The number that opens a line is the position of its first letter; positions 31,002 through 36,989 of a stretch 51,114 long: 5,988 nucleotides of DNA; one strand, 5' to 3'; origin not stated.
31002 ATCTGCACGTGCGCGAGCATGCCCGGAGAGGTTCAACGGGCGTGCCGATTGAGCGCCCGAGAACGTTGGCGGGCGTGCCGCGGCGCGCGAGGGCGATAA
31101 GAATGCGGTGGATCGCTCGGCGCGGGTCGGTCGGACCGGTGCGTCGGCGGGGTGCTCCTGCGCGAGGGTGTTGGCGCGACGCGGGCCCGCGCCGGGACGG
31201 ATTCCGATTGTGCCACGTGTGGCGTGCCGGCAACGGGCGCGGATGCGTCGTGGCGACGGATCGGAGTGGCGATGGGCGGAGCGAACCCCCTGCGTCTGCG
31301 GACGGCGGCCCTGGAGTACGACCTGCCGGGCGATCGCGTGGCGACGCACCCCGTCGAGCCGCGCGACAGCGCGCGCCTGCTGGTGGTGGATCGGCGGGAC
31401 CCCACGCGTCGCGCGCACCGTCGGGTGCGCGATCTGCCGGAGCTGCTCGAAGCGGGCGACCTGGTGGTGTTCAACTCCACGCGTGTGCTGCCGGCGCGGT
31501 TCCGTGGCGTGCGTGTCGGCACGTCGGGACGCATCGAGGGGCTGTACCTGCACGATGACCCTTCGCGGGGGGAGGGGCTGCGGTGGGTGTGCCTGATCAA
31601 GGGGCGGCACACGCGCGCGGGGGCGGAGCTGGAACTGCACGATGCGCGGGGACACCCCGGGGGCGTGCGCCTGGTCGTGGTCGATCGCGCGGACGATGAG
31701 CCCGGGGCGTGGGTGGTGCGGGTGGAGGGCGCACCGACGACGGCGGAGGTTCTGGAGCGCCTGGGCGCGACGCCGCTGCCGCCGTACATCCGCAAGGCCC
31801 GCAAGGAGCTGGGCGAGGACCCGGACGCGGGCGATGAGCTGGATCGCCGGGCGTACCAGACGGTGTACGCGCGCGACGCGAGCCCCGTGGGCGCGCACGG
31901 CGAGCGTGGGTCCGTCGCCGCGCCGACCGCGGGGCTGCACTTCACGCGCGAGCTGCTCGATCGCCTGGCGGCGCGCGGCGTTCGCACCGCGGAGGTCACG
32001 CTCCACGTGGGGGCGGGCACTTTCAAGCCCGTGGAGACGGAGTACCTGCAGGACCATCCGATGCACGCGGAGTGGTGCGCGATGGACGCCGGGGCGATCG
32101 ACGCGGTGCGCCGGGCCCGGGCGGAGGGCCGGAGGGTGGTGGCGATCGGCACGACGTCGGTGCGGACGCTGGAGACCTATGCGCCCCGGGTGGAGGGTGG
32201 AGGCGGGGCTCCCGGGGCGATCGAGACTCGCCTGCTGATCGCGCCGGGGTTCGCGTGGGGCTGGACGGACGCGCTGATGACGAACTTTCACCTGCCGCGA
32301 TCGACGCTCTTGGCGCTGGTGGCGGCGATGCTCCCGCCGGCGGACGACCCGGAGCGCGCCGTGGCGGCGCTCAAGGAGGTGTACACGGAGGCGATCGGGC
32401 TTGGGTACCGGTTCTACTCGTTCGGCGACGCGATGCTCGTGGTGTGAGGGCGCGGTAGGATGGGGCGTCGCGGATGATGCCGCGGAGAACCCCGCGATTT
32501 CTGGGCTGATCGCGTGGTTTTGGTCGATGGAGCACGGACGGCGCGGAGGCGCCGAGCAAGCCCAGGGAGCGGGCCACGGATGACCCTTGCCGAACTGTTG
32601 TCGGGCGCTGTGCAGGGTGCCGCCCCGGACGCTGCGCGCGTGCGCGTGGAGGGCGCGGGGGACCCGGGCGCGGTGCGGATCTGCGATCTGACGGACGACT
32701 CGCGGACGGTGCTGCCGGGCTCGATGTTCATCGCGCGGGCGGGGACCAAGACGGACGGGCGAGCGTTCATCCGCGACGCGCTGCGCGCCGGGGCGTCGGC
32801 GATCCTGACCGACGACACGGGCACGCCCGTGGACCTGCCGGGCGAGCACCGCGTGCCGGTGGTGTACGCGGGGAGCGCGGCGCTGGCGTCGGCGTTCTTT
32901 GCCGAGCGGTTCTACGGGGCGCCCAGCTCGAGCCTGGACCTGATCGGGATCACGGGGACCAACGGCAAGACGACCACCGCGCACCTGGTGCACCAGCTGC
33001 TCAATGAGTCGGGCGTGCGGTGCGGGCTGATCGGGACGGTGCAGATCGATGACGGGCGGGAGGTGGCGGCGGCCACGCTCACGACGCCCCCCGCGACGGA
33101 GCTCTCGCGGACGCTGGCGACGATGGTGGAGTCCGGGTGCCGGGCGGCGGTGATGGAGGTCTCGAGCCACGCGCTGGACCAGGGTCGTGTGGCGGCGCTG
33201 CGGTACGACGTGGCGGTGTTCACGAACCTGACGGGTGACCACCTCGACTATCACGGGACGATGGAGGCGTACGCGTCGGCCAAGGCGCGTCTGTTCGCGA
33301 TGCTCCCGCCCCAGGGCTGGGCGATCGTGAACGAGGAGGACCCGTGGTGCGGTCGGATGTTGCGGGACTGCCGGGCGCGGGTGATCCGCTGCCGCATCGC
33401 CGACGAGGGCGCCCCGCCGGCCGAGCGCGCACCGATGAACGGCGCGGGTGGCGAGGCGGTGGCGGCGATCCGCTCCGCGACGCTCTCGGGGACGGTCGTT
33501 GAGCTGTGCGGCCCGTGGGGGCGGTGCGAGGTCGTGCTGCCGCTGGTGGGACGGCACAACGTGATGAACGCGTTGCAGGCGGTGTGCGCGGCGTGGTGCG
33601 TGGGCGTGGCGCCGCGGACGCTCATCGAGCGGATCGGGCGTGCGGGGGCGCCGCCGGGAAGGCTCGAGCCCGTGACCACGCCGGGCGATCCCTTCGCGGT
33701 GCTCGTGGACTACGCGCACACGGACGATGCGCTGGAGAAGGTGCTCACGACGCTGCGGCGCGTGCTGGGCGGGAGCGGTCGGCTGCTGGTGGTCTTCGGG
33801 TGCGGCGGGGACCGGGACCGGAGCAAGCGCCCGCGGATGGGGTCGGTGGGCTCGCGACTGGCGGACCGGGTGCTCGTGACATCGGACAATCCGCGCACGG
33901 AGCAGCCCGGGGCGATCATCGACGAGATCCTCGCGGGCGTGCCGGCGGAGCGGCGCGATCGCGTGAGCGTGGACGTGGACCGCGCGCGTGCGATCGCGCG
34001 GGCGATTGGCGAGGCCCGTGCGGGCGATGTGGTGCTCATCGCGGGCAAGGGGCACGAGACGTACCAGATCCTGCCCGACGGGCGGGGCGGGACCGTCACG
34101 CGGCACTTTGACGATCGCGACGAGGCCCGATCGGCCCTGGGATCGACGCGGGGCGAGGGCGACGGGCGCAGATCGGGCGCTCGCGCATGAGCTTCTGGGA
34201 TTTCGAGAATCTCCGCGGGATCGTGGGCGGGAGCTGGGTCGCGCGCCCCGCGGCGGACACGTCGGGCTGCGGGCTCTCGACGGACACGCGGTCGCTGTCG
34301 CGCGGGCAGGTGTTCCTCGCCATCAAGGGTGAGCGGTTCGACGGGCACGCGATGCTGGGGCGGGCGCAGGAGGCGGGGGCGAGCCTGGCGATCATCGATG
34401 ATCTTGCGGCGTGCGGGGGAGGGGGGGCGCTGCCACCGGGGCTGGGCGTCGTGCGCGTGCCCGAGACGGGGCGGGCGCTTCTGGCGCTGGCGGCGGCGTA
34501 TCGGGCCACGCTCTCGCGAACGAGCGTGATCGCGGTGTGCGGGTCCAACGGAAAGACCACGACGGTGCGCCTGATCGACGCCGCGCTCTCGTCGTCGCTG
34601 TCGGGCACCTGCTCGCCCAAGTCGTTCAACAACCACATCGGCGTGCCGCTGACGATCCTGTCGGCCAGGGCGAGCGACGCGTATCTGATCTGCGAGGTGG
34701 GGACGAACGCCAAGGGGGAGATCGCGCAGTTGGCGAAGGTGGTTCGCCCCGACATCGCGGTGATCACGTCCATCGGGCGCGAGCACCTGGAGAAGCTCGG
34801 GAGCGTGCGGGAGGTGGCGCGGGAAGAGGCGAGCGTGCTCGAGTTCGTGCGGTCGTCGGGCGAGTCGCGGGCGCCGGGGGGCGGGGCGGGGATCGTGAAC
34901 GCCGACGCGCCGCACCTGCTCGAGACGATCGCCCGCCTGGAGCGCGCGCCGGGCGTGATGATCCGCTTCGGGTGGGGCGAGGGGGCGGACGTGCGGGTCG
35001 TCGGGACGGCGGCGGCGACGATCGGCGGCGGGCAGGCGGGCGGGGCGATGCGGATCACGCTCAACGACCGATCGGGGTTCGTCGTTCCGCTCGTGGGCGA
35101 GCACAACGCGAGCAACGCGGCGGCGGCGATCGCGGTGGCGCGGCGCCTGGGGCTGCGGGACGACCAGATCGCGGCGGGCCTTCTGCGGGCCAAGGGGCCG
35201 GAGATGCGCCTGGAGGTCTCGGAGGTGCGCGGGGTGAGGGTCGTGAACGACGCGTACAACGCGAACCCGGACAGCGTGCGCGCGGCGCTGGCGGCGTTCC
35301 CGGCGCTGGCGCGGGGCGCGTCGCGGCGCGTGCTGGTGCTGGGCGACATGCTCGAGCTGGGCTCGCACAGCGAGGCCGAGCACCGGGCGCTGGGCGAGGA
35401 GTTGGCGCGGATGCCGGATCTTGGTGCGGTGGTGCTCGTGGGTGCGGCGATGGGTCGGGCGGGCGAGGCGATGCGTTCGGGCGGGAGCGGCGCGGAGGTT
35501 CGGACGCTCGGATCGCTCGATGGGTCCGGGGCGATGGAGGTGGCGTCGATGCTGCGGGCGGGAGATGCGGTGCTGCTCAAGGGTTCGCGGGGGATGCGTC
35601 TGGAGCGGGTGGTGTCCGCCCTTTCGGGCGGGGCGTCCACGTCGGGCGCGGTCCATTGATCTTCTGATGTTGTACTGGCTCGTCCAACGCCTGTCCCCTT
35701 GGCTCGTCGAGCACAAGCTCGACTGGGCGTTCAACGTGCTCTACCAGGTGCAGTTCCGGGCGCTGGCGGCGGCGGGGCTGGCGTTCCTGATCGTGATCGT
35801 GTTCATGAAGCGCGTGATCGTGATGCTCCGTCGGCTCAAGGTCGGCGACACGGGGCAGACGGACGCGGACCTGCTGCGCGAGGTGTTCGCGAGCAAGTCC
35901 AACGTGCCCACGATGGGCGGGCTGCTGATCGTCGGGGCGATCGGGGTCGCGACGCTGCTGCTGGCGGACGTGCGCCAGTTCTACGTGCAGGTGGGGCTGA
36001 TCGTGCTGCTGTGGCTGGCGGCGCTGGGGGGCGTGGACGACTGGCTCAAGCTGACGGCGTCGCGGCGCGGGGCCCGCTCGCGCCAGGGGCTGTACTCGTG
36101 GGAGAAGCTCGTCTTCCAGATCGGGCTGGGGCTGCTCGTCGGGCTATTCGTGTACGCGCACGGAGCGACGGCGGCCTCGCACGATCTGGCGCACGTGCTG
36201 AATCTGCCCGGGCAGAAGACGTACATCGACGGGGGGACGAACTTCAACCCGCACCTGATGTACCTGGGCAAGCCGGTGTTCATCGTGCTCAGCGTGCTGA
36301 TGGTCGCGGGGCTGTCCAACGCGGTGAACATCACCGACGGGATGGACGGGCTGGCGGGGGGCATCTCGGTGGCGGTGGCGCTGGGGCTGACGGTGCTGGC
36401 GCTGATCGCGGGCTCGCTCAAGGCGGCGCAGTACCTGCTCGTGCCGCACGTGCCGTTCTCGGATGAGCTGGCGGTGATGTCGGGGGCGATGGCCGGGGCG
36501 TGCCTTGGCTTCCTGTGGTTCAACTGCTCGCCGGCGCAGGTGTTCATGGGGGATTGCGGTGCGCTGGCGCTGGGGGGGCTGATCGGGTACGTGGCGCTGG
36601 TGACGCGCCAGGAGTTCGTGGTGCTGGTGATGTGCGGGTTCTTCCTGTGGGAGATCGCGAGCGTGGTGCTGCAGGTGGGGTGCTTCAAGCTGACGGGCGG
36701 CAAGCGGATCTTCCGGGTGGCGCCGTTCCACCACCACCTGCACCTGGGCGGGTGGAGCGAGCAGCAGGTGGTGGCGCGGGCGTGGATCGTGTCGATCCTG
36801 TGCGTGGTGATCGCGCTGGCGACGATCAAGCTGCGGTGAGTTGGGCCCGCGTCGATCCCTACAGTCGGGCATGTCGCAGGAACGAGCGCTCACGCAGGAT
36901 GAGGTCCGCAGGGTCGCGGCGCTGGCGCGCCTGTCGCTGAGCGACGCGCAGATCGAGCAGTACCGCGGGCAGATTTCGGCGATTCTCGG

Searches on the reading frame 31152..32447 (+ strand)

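Call 65: search_protein_families(library=pfam, proteins=[window:31152-32447:+], max_evalue=0.0001)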
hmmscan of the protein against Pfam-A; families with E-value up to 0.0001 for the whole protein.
window:31152-32447:+ (431 aa): 1 family
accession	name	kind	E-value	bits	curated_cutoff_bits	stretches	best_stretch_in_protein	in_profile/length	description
PF02547.20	Queuosine_synth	-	4.9e-104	348.4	25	1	53-430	3-322/322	Queuosine biosynthesis protein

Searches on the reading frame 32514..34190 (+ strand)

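Call 65: search_protein_families(library=pfam, proteins=[window:32514-34190:+], max_evalue=0.0001)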
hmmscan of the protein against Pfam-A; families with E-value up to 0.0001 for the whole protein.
window:32514-34190:+ (558 aa): 3 families
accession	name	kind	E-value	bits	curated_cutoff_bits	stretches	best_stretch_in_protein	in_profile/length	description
PF08245.18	Mur_ligase_M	-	3.1e-52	177.9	24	1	146-360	1-200/200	Mur ligase middle domain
PF02875.26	Mur_ligase_C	-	4.6e-32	112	28.4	1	382-513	1-127/127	Mur ligase, glutamate ligase domain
PF01225.30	Mur_ligase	-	3.4e-06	27.8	21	1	62-103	8-54/95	Mur ligase family, catalytic domain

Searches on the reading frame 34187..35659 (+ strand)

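Call 65: search_protein_families(library=pfam, proteins=[window:34187-35659:+], max_evalue=0.0001)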
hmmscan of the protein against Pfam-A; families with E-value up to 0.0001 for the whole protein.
window:34187-35659:+ (490 aa): 3 families
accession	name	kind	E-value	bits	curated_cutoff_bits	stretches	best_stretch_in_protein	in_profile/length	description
PF08245.18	Mur_ligase_M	-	9.6e-33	114.3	24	1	117-318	1-200/200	Mur ligase middle domain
PF02875.26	Mur_ligase_C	-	2.1e-18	67.8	28.4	1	341-468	2-127/127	Mur ligase, glutamate ligase domain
PF01225.30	Mur_ligase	-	2.2e-05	25.2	21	1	29-74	4-54/95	Mur ligase family, catalytic domain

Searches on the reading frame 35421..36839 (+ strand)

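Call 65: search_protein_families(library=pfam, proteins=[window:35421-36839:+], max_evalue=0.0001)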
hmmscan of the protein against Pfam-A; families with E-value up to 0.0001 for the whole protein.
window:35421-36839:+ (472 aa): 1 family
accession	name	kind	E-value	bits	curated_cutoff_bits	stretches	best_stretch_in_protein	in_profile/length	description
PF00953.26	Glycos_transf_4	-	2.6e-27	96.2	27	1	192-394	4-158/160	Glycosyl transferase family 4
